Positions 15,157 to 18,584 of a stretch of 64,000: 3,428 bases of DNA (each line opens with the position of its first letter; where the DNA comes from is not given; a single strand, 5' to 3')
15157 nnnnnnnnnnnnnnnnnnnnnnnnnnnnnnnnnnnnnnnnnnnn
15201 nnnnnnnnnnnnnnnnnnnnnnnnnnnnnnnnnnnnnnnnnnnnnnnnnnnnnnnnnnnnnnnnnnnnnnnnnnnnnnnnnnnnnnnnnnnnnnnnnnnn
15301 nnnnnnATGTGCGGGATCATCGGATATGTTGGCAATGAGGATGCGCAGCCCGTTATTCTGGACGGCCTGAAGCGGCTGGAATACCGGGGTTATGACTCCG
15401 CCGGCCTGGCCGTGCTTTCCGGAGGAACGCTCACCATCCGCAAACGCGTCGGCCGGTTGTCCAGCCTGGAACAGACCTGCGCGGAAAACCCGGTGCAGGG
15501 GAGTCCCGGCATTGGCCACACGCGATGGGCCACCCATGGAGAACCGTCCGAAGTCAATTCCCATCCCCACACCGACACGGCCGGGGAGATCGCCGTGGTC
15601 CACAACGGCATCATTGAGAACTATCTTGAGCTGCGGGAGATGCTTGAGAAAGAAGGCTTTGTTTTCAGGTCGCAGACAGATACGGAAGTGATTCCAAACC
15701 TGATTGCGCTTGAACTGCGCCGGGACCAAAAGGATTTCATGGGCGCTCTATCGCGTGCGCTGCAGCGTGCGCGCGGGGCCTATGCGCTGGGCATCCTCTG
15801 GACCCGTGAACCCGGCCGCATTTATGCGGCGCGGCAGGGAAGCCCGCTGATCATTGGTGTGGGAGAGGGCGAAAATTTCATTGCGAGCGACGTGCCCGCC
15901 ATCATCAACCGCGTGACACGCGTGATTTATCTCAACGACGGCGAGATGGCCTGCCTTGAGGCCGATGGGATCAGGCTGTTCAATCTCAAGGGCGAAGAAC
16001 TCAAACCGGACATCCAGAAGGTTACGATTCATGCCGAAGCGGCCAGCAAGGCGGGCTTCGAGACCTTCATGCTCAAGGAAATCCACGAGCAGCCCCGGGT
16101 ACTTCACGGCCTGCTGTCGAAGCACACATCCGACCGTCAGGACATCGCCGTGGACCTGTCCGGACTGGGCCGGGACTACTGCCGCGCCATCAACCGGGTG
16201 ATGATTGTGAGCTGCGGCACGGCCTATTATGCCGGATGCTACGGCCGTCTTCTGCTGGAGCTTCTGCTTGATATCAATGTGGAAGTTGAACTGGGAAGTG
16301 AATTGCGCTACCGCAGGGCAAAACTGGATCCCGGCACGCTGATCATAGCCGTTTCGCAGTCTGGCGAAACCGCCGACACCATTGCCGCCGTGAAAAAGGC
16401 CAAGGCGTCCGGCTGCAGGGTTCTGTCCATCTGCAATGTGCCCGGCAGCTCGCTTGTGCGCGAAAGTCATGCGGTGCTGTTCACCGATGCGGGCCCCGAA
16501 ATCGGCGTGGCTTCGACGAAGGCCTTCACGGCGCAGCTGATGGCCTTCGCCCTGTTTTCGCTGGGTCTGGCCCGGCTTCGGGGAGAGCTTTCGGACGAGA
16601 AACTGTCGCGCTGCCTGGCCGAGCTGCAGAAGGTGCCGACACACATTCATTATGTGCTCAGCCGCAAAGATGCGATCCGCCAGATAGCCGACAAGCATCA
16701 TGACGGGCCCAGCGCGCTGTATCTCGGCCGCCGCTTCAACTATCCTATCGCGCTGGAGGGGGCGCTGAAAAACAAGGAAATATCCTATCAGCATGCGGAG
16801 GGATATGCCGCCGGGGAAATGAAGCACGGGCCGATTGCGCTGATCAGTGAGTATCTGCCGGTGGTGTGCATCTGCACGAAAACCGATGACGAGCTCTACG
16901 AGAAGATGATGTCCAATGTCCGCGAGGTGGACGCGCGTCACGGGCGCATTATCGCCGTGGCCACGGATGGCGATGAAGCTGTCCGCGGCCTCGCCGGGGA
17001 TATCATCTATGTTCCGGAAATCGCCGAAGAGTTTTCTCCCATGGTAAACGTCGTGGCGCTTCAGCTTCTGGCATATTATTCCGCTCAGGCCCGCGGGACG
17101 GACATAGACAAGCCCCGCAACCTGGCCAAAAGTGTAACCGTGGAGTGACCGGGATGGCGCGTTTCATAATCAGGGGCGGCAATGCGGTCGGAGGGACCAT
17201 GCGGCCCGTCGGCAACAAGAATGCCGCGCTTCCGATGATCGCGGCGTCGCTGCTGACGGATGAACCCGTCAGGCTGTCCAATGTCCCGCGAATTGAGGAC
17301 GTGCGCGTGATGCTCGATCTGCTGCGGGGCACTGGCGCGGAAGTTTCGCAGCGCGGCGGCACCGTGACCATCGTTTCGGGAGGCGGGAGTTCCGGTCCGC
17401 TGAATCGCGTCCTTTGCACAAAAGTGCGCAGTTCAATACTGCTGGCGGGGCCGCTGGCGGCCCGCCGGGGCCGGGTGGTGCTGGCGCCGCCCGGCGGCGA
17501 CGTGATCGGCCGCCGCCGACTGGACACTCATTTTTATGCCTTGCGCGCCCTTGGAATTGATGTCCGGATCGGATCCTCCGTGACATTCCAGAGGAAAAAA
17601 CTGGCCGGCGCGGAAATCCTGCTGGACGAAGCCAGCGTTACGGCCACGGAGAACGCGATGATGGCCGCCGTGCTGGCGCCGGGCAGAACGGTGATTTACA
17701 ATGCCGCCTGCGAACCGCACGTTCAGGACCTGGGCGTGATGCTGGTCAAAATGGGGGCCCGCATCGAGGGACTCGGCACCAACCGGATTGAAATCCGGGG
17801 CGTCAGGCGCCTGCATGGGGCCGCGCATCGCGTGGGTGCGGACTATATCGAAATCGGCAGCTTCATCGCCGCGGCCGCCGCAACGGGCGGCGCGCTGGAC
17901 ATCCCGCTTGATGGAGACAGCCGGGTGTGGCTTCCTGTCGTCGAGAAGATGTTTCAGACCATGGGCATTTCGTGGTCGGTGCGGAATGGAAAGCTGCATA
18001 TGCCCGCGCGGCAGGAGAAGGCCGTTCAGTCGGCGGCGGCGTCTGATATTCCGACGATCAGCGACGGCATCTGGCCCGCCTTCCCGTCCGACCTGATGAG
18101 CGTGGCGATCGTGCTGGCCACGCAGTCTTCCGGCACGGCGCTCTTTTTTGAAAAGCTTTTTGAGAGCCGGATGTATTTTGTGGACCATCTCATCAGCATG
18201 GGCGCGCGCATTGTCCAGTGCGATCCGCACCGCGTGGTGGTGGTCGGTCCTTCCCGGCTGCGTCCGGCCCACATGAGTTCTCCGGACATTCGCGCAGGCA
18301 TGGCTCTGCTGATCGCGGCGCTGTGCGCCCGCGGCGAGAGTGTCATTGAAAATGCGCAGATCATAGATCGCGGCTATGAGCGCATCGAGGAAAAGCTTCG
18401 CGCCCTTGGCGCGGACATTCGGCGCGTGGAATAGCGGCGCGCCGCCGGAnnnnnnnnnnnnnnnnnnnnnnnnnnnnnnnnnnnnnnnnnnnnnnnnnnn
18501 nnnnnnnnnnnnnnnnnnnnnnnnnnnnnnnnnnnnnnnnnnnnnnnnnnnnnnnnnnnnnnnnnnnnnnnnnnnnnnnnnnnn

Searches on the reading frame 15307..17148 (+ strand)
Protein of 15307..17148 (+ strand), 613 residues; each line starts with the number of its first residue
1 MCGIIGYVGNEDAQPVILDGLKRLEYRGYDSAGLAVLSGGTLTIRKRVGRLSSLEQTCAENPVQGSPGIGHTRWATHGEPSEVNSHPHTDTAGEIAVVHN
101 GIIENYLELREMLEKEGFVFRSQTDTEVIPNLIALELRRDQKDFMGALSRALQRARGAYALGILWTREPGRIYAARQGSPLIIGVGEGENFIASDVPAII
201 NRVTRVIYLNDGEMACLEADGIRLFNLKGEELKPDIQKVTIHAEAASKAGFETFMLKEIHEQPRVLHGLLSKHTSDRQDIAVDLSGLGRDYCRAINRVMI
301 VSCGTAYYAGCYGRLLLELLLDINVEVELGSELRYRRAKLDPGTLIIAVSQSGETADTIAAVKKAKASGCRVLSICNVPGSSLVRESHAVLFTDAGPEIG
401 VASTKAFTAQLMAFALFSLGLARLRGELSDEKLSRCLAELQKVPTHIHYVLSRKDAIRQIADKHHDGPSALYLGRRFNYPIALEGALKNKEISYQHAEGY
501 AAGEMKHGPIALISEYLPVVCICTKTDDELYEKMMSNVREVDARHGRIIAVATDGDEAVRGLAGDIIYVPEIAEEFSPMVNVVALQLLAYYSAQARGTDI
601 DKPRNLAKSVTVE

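Call 14: search_protein_families(library=pfam, proteins=[window:15307-17148:+], max_evalue=0.001)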
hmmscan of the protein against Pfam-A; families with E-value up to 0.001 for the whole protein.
window:15307-17148:+ (613 aa): 3 families
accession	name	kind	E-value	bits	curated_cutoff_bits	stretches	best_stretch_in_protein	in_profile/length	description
PF01380.27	SIS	-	1.8e-47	160.8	25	2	296-417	6-128/131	SIS domain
PF13522.11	GATase_6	-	1.9e-19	70.4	27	1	66-190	11-125/130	Glutamine amidotransferase domain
PF13537.11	GATase_7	-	1.1e-14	55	25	1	82-199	10-121/123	Glutamine amidotransferase domain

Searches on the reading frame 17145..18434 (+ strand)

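Call 14: search_protein_families(library=pfam, proteins=[window:17145-18434:+], max_evalue=0.001)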
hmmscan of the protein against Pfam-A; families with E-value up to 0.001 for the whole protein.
window:17145-18434:+ (429 aa): 1 family
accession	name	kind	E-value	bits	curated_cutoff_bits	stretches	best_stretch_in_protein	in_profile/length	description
PF00275.25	EPSP_synthase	-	1.2e-65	222.3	22.8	1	10-418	2-417/417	EPSP synthase (3-phosphoshikimate 1-carboxyvinyltransferase)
